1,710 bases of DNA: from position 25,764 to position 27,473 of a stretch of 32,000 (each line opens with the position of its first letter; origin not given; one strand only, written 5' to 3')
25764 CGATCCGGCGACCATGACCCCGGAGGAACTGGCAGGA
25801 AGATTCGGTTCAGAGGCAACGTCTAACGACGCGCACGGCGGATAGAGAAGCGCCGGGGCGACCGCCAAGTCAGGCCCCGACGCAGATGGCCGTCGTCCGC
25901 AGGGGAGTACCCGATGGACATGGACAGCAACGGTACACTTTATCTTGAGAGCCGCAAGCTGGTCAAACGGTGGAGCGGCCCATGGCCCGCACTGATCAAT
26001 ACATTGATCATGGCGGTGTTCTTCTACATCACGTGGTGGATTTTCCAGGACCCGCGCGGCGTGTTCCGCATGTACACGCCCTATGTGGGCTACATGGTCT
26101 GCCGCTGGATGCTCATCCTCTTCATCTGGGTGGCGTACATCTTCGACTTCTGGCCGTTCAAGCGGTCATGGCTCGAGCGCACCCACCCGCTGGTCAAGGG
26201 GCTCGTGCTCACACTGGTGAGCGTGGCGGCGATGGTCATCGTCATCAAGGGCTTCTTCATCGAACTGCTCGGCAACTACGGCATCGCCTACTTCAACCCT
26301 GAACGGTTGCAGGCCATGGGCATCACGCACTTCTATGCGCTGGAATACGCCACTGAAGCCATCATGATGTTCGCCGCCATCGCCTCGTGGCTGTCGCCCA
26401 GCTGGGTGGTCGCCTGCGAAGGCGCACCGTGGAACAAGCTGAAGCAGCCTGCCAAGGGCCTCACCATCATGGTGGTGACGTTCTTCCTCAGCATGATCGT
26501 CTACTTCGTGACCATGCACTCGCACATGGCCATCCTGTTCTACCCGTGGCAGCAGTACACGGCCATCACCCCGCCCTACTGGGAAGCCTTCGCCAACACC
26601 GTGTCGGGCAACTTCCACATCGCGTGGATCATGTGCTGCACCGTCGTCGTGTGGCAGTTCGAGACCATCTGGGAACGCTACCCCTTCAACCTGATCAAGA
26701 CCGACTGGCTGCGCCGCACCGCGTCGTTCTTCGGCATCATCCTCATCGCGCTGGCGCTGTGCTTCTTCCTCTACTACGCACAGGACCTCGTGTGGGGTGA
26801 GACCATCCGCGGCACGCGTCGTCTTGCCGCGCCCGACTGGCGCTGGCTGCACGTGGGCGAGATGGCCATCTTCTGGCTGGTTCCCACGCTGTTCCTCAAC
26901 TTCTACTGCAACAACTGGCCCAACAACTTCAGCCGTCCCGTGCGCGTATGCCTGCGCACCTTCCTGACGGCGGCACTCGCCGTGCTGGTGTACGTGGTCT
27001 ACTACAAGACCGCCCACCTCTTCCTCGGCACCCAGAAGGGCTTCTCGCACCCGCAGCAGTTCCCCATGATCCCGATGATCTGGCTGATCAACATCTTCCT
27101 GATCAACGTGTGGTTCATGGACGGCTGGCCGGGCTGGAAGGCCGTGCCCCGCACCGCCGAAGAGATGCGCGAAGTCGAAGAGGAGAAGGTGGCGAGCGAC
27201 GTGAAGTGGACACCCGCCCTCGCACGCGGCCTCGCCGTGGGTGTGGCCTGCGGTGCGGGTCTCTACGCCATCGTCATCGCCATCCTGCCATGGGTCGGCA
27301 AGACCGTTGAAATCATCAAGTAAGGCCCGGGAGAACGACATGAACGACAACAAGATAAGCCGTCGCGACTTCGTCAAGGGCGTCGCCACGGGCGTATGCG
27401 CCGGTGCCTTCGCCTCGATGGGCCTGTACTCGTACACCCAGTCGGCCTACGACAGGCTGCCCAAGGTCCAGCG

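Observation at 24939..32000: Candidate undescribed system: GntR / RR-motif micro-protein / Trp-rich membrane protein / Tat-MBL / extended COG0523 GTPase / ExbB-ExbD-TonB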

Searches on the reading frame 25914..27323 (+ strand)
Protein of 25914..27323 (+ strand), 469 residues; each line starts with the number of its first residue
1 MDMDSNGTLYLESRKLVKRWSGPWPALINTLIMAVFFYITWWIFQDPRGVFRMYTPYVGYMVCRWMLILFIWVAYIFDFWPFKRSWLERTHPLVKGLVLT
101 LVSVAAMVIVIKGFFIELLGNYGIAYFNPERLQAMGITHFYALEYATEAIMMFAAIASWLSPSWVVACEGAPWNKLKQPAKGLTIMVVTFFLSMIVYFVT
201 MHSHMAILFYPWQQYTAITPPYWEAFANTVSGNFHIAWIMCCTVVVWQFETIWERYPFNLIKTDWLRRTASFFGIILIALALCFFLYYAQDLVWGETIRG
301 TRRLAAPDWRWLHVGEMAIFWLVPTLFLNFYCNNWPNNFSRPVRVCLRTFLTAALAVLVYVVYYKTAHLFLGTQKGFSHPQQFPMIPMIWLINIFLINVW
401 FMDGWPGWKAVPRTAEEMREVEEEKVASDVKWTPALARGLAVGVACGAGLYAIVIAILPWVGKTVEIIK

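Call 3: search_protein_families(library=pfam, proteins=[window:25914-27323:+], max_evalue=0.01)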
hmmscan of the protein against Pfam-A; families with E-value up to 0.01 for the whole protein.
window:25914-27323:+ (469 aa): 0 families

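Call 4: search_protein_families(library=ncbifam, proteins=[window:25914-27323:+], max_evalue=0.01)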
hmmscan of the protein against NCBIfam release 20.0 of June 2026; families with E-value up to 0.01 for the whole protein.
window:25914-27323:+ (469 aa): 0 families

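Call 7: find_homologous_proteins(query=window:25914-27323:+)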
Query window:25914-27323:+ (469 aa): 499 proteins with E <= 0.001 among 8000 candidates; the best 120 are listed.
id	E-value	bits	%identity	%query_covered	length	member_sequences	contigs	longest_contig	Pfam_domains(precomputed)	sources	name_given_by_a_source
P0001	0.0e+0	1022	90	100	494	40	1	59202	-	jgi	jgi:AAT family amino acid transporter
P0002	2.6e-277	939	83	100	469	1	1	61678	-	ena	-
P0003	8.8e-277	937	83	100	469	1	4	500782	-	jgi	jgi:AAT family amino acid transporter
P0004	1.0e-273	927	82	100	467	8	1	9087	-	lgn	-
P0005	7.7e-271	917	82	100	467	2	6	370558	-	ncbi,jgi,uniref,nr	ncbi:hypothetical protein [Pseudodesulfovibrio senegalensis]|jgi:AAT family amino acid transporter|u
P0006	1.2e-270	917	81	100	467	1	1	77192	-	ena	-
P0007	1.3e-270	917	82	100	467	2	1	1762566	-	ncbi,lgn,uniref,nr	ncbi:AAT family amino acid transporter [Desulfobaculum xiamenense]|uniref:AAT family amino acid tran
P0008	1.8e-270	916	82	100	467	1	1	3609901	-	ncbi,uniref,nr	ncbi:hypothetical protein [Pseudodesulfovibrio tunisiensis]|uniref:hypothetical protein n=1 Tax=Pseu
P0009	3.0e-270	916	80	100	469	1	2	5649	-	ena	-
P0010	3.2e-270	915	81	100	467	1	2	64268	-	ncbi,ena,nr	ncbi:MAG: hypothetical protein MI749_17140 [Desulfovibrionales bacterium]|nr:hypothetical protein [D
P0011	5.3e-269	911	81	100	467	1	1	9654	-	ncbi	ncbi:MAG: hypothetical protein R6W92_08635 [Desulfocurvibacter africanus]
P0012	1.0e-268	910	81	100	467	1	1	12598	-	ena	-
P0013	9.8e-268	907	81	100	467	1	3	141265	-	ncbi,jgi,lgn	jgi:AAT family amino acid transporter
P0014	1.5e-267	907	81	100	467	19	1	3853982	-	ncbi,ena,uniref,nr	ncbi:hypothetical protein [uncultured Pseudodesulfovibrio sp.]|uniref:hypothetical protein n=1 Tax=u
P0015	1.8e-267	906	81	100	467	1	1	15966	-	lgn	-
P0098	2.7e-215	734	68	97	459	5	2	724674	-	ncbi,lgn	ncbi:MAG: hypothetical protein AB7E76_02970 [Deferribacterales bacterium]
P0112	4.9e-213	727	66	100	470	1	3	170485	-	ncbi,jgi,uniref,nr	ncbi:hypothetical protein [Halodesulfovibrio sp. MK-HDV]|jgi:amino acid transporter, AAT family|unir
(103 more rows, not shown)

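Call 8: find_related_loci(query=window:25914-27323:+, collection=genome_contigs, flank=10000)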
Query window:25914-27323:+ (469 aa) in genome_contigs; peptide patterns used: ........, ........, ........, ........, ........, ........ (x = any residue, [..] = any of these).
52 stretches matched a pattern; 44 encode a relative of the query (tblastn E <= 1e-3); 43 distinct loci.
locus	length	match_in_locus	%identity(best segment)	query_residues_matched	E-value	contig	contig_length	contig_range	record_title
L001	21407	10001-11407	83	1-469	0e+0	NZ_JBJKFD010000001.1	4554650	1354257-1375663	Desulfovibrio sp. 7SRBS1 contig_0001, whole genome shotgun sequence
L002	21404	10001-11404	82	2-469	0e+0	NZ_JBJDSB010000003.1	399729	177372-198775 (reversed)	Desulfobaculum sp. SPO524 3, whole genome shotgun sequence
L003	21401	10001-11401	80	3-469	0e+0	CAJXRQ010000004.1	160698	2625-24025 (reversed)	MAG TPA_asm: uncultured Desulfovibrio sp. isolate SRR6201696_bin.13_MetaBAT_v2.12.1_MAG genome assembly, contig: NODE_88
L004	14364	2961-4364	80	2-469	0e+0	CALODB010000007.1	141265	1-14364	MAG: uncultured Desulfovibrionaceae bacterium isolate LOGT_bin.0219 genome assembly, contig: contig_23663, whole genome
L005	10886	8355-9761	80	1-469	0e+0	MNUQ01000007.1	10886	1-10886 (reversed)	MAG: Desulfovibrionaceae bacterium CG1_02_65_16 cg1_0.2_scaffold_8410_c, whole genome shotgun sequence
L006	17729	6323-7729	78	1-469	0e+0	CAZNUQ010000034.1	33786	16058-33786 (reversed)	MAG TPA_asm: uncultured Desulfovibrio sp. isolate binchicken_co22_210 genome assembly, contig: NODE_1367_length_33786_co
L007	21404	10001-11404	80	2-469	0e+0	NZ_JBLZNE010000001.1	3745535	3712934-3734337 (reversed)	MAG: Maridesulfovibrio sp. isolate FB10N2-isolate Maridesulfo2SRBS4_contig_0001, whole genome shotgun sequence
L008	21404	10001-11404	80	2-469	0e+0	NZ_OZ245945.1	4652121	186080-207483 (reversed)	MAG: Maridesulfovibrio sp. isolate 227629a5-9d24-4079-af3c-2046eb677fbc chromosome 1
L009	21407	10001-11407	77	1-469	0e+0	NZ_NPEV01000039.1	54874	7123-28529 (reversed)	Rhodobium orientis strain DSM 11290 NODE_39_length_54874_cov_48.4892, whole genome shotgun sequence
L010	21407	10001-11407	77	1-469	0e+0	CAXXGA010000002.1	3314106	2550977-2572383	MAG: Breoghania sp. isolate c25fde7c-5ef0-4a0e-b70d-964709d767e8 genome assembly, contig: contig_2, whole genome shotgun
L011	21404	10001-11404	80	2-469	0e+0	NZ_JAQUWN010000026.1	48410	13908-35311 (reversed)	MAG: Pseudodesulfovibrio sp. isolate STD2_191 NODE_2451_length_48410_cov_5.407742_Sandtown_D2, whole genome shotgun sequ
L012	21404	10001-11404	75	1-469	0e+0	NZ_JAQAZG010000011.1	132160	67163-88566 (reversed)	Oleispirillum naphthae strain Y-M2 scaffold11, whole genome shotgun sequence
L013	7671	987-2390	75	1-469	0e+0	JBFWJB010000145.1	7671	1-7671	MAG: Rhodospirillaceae bacterium isolate CA_2019_NHSR_119 NODE_19759_length_7671_cov_4.167815_NHSR, whole genome shotgun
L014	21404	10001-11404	74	1-469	0e+0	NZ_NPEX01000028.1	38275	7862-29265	Rhodoplanes roseus strain DSM 5909 NODE_28_length_38275_cov_36.0077, whole genome shotgun sequence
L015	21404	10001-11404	75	1-469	0e+0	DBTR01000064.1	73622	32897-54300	MAG TPA_asm: Rhodospirillum sp. UBA1311 UBA1311_contig_1538, whole genome shotgun sequence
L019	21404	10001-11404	80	2-469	0e+0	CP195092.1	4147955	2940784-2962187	Desulfovibrio caledoniensis strain lm2024 chromosome, complete genome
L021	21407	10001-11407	72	1-469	0e+0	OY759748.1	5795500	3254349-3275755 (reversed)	MAG: uncultured Desulfobacter sp. isolate d0620cd2-44ed-4ad5-9930-dc425a2a51ce genome assembly, chromosome: 1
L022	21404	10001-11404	73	1-469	0e+0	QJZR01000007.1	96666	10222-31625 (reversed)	MAG: Alphaproteobacteria bacterium isolate SZUA-351 scaffold_269, whole genome shotgun sequence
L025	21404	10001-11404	73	1-469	0e+0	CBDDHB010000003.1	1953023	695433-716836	MAG: Rhodospirillaceae bacterium isolate 5aa98761-87a2-44a1-93fc-02db6ad5c151 genome assembly, contig: contig_3, whole g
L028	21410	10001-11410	64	3-469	0e+0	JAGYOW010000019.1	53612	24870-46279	MAG: Desulfotignum sp. isolate M55B178 19, whole genome shotgun sequence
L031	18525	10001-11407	87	1-469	0e+0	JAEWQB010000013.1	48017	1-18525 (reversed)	MAG: Proteobacteria bacterium isolate OH_SBrB_124 k127_846639, whole genome shotgun sequence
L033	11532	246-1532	58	4-432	1e-173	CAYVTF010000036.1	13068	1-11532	MAG TPA_asm: uncultured Anaerolinea sp. isolate binchicken_co117_474 genome assembly, contig: NODE_8719_length_13068_cov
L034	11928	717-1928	59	4-407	3e-169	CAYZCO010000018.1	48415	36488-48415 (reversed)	MAG TPA_asm: uncultured Leptolinea sp. isolate binchicken_co27_189 genome assembly, contig: NODE_1252_length_48415_cov_2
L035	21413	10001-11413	64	2-469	0e+0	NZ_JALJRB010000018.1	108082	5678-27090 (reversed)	Desulfatitalea alkaliphila strain M08but 18, whole genome shotgun sequence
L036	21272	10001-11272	57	4-427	5e-172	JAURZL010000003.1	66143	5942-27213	MAG: Anaerolineaceae bacterium isolate E6_concoct.bin.151 E6_k141_142600, whole genome shotgun sequence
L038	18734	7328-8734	71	1-469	0e+0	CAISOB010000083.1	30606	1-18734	MAG: uncultured beta proteobacterium isolate MJ-time_bin-6899 genome assembly, contig: bin-6899:083/121, whole genome sh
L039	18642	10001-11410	63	2-468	0e+0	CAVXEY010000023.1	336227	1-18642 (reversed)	MAG: uncultured delta proteobacterium isolate MFD02416.bin.1.108 genome assembly, contig: contig_6964, whole genome shot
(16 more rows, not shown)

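Call 17: search_solved_structures(query=window:25914-27323:+, max_evalue=10)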
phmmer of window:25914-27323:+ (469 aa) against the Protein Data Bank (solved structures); distinct sequences matched with E-value up to 10: 0.

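Call 33: predict_structure(alignment_id=A1)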
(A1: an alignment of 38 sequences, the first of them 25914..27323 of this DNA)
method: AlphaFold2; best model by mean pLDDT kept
length: 469 residues; sequences in the alignment: 38
mean_pLDDT: 79.8   pTM: 0.83
mean pLDDT of the five models: 79.8, 79.5, 77.2, 76.4, 74.1
residues with pLDDT >= 90: 144; 70-90: 233; 50-70: 43; < 50: 49
segments of 3 or more residues with pLDDT < 50: 1-6, 202-231, 301-306, 377-382
pLDDT, mean of each block of 10 residues (from residue 1): 50 89 89 89 75 70 91 92 92 94 95 91 82 80 79 87 87 87 91 79 46 42 45 71 92 90 91 93 86 63 50 82 93 88 91 91 75 51 73 93 90 83 70 79 86 82 62
secondary structure, 60 per line:
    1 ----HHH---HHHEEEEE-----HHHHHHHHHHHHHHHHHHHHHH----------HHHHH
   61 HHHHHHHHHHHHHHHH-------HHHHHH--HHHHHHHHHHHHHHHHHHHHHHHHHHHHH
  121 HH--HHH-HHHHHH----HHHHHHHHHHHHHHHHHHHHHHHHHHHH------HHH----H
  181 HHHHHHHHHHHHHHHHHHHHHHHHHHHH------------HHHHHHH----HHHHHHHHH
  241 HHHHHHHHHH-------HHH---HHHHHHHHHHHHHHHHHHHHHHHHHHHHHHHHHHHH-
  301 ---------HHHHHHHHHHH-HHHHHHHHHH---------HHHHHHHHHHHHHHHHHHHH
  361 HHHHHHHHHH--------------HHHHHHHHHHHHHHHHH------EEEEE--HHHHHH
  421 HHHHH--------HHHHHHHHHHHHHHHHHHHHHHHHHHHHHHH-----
elements in order: E14-18 H24-45 H56-76 H84-89 H92-122 H129-134 H139-166 H180-208 H221-227 H232-250 H264-299 H310-320 H322-331 H341-370 H385-401 E408-412 H415-425 H434-464

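Call 35: fold_search(model_id=the predicted structure, library=pdb)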
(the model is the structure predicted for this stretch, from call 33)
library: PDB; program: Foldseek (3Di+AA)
matches with E <= 10: 466; with E <= 0.001: 0
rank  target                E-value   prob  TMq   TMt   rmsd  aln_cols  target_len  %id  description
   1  6f0k_C                8.4e-02  0.33  0.15  0.16  21.2       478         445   12  Alternative complex III (released 2018-05-09)
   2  9jje_A                1.5e-01  0.33  0.16  0.10  29.3       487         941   12  Nematostella vectensis TRPM2 tetramer in complex with ADPRP/Ca2+ (released 2024-11-06)
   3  2y5y_B                2.2e-01  0.44  0.21  0.24  19.5       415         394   12  Crystal structure of LacY in complex with an affinity inactivator (released 2011-06-15)
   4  7ru6_A                3.8e-01  0.15  0.13  0.17  24.1       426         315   11  Cryo-EM structure of the HIV-1 restriction factor human SERINC3 (released 2022-08-24)
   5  9g9y_L                3.8e-01  0.11  0.14  0.12  22.7       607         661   11  Respiratory supercomplex CI2-CIII2-CIV2 (megacomplex) from alphaproteobacterium (released 2026-02-04)
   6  9ly2_R                4.1e-01  0.51  0.22  0.27  12.7       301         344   10  A Cryo-EM structure of LA-PTH-PTH1R-V2RT-Beta-arrestin1 complex (state 1 conformation) (released 2026-03-04)
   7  9lxp_R                4.1e-01  0.41  0.21  0.27  12.6       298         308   11  A Cryo-EM structure of LA-PTH-PTH1R-Beta-arrestin1 complex (state 2 conformation) (released 2026-03-04)
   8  7z7r_N                4.1e-01  0.21  0.19  0.19  20.8       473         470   12  Complex I from E. coli, LMNG-purified, Apo, Open-ready state (released 2022-09-21)
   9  6oh3                  4.1e-01  0.10  0.11  0.14  20.1       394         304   13  X-ray crystal structure of the mouse CMP-sialic acid transporter in complex with CMP-sialic acid, by lipidic cubic phase (released 2019-04-24)
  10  8hs2_R                5.4e-01  0.23  0.18  0.24  12.5       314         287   12  Orphan GPR20 in complex with Fab046 (released 2023-03-08)
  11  5xjj                  5.4e-01  0.09  0.13  0.14  23.8       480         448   13  Crystal structure of a MATE family protein (released 2017-09-20)
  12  9o80_D                6.3e-01  0.08  0.12  0.07  34.5       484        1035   11  Cryo-EM structure of apo rabbit TRPM3 having 3 resting and 1 activated subunits at 37 degrees Celsius (released 2025-12-17)
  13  7p63_N                6.3e-01  0.07  0.11  0.11  25.6       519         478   12  Complex I from E. coli, DDM/LMNG-purified, under Turnover at pH 6, Closed state (released 2022-09-21)
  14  1f88_A                6.5e-01  0.25  0.20  0.23  11.3       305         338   11  CRYSTAL STRUCTURE OF BOVINE RHODOPSIN (released 2000-08-04)
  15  6xbo                  6.5e-01  0.10  0.11  0.15  20.5       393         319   12  X-ray crystal structure of the mouse CMP-Sialic acid transporter in complex with 5-methyl CMP (released 2021-06-09)
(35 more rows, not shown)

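Call 44: search_protein_representatives(alignment_id=A1)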
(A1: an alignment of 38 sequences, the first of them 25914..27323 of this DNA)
Query: 38 sequences, 467 profile positions. Proteins with E-value up to 0.001 (for the whole library): 161; up to 1e-10: 108; up to 1e-30: 47. The best 150 are listed.
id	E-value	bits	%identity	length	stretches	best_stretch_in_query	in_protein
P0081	8.6e-261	881.9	-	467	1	1-467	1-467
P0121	5.0e-140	483.8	-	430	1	4-410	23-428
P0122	2.9e-134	464.8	-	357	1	17-272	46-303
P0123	1.8e-128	445.7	-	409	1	2-257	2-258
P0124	1.3e-109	383.5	-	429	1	6-409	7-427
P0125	2.6e-107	375.9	-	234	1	6-225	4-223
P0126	9.6e-98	344.4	-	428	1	2-410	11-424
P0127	2.0e-95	336.7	-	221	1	213-426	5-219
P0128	1.6e-93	330.5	-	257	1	7-205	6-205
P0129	9.6e-87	308.1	-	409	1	4-405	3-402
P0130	3.6e-83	296.3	-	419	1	7-410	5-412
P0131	5.4e-77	276.0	-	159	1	4-159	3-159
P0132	1.5e-73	264.6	-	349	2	113-269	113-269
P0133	2.3e-73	264.0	-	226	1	3-164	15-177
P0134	4.7e-68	246.5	-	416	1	5-409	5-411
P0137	2.7e-60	220.9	-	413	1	10-410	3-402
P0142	3.2e-50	187.7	-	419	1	20-407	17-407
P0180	3.5e-23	98.5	-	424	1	12-404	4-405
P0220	1.5e-12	63.5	-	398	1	14-406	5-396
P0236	1.6e-08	50.3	-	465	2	12-370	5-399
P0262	1.5e-05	40.4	-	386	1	24-404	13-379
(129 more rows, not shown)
